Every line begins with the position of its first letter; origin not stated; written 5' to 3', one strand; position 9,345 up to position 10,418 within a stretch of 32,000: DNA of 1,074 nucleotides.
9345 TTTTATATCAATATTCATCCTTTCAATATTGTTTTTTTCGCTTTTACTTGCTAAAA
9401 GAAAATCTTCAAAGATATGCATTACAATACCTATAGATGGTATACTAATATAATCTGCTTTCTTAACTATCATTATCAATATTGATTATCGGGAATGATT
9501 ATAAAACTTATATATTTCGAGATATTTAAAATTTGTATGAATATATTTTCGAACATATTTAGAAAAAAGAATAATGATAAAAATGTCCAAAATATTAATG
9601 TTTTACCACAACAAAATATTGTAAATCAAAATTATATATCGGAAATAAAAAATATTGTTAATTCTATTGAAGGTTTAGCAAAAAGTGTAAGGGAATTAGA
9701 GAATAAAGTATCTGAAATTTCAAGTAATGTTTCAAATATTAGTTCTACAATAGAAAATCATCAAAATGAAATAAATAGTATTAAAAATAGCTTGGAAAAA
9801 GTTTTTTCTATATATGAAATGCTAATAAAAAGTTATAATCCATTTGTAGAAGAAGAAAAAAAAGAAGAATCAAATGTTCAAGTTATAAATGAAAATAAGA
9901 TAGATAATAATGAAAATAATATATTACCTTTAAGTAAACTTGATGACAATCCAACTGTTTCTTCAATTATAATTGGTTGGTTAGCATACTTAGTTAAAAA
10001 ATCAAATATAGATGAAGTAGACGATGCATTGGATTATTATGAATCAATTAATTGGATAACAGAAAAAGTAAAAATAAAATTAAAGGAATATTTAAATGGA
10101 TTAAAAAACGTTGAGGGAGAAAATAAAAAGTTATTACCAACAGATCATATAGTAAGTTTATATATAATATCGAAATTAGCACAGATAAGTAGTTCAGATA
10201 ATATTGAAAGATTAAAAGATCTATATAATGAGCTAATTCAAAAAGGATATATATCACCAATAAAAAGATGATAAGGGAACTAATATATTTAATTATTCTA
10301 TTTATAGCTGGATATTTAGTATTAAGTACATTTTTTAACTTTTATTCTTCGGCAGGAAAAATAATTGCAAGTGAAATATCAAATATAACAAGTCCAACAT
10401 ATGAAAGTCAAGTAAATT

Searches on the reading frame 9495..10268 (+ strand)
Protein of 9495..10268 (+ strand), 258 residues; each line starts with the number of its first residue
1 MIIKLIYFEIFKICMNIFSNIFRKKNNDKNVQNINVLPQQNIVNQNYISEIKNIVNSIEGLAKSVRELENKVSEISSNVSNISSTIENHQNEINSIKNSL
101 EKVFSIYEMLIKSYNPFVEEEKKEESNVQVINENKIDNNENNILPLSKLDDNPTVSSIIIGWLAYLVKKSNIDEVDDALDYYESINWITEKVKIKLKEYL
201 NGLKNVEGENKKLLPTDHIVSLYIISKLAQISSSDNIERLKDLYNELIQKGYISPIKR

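Call 10: search_protein_families(library=pfam, proteins=[window:9495-10268:+], max_evalue=0.01)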
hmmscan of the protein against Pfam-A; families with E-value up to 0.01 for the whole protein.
window:9495-10268:+ (258 aa): 8 families
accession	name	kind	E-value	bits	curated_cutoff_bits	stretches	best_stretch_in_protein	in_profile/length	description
PF04659.18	Arch_fla_DE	-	2.5e-19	69.5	21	1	146-229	6-95/96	Archaeal flagella protein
PF05377.16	FlaC_arch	-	2.4e-09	37.9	27.8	1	65-118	2-55/55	Flagella accessory protein C (FlaC)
PF20667.3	Sec10_N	-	0.0019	18.7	27.4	1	43-125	36-110/118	Exocyst complex component Sec10, N-terminal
PF11932.13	DUF3450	-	0.0023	17.7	32.6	1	44-125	46-127/241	Protein of unknown function (DUF3450)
PF06419.17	COG6_N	-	0.0028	18.2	27.4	1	44-105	28-89/114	Conserved oligomeric complex COG6, N-terminal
PF08654.15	DASH_Dad2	-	0.0038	18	26.9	1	49-127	12-81/99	DASH complex subunit Dad2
PF07889.17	DUF1664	-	0.0043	17.5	34.6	0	45-103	62-120/124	Protein of unknown function (DUF1664)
PF04136.21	COG3_N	-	0.009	16.4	27.9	0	46-110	8-75/147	Conserved oligomeric Golgi complex subunit 3, N-terminal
